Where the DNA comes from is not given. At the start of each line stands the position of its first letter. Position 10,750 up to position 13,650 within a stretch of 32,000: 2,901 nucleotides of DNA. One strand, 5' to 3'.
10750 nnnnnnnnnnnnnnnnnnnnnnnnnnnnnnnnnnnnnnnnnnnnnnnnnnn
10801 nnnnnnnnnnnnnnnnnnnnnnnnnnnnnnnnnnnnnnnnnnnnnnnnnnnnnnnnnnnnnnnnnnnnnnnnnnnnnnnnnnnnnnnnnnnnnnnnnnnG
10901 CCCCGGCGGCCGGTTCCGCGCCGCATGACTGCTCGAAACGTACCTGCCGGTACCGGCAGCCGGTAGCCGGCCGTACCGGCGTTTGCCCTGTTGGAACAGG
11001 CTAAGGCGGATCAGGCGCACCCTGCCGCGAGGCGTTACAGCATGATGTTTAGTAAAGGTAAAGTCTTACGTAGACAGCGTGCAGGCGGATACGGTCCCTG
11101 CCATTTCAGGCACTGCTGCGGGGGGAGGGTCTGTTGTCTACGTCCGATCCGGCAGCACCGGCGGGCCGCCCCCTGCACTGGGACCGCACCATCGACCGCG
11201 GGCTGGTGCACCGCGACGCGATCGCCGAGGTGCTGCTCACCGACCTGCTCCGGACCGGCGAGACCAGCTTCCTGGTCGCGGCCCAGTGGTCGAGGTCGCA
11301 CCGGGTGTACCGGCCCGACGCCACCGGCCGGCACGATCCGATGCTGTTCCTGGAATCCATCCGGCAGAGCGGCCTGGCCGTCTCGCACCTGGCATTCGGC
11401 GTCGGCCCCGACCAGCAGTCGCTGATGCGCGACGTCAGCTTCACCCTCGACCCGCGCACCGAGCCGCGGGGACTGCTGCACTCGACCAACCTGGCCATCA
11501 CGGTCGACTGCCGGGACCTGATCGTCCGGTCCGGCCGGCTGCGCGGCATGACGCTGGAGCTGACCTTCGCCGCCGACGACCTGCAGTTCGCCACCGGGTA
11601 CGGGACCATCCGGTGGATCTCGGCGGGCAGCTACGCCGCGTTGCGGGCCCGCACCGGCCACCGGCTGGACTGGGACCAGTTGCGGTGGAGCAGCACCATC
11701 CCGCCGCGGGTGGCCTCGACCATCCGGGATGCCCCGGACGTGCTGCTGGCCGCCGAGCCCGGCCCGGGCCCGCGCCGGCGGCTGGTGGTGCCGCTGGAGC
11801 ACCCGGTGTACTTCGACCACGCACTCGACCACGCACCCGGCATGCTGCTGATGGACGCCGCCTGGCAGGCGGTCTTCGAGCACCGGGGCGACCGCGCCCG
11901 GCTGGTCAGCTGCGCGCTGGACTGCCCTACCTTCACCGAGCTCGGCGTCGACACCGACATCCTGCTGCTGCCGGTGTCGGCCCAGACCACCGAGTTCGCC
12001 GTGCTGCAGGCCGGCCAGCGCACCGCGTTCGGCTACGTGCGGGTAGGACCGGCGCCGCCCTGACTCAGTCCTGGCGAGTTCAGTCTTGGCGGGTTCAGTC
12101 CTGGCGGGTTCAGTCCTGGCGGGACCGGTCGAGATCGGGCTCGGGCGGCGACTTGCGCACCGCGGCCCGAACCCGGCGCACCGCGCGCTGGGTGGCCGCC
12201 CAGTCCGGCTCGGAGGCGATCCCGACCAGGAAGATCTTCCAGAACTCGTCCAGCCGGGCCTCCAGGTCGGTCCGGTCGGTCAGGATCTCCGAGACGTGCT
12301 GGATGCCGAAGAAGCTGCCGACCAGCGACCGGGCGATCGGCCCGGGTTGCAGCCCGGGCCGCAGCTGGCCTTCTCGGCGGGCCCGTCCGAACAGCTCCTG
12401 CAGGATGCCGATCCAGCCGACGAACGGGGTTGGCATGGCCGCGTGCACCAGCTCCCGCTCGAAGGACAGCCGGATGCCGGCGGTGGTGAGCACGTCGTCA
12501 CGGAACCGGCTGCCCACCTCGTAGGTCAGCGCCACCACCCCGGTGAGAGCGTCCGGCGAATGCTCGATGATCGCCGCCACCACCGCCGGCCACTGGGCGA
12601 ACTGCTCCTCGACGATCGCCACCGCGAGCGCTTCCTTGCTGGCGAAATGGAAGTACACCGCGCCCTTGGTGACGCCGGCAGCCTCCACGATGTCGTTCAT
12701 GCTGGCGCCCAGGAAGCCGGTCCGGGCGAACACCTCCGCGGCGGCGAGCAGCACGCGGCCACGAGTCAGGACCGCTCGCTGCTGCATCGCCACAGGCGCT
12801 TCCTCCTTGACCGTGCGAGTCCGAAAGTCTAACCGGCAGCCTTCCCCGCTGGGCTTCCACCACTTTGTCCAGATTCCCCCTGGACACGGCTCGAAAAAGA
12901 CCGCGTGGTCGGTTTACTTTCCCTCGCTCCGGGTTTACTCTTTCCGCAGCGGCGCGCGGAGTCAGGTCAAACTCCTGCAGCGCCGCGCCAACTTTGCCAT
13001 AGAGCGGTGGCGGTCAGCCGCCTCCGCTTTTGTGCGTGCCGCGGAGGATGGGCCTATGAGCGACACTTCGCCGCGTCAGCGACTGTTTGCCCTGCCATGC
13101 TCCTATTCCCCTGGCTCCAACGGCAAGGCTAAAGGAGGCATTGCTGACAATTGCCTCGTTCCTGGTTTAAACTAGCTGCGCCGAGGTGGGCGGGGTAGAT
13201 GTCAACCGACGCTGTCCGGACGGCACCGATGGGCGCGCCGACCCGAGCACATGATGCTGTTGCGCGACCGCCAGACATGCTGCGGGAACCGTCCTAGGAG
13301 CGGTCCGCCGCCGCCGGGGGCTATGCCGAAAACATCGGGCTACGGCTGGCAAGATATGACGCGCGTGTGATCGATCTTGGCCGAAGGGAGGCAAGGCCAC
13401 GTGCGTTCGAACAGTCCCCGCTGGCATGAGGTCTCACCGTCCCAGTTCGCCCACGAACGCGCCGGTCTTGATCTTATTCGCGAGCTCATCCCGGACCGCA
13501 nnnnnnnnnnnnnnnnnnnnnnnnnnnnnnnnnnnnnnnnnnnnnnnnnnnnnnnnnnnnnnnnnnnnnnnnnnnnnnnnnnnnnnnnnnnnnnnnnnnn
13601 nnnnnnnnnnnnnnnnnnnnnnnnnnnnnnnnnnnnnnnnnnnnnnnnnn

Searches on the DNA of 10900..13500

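Call 30: search_rna_families(source=window, start=10900, end=13500, threshold=evalue, max_evalue=1)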
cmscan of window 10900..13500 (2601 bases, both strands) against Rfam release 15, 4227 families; matches with E-value up to 1: 0.
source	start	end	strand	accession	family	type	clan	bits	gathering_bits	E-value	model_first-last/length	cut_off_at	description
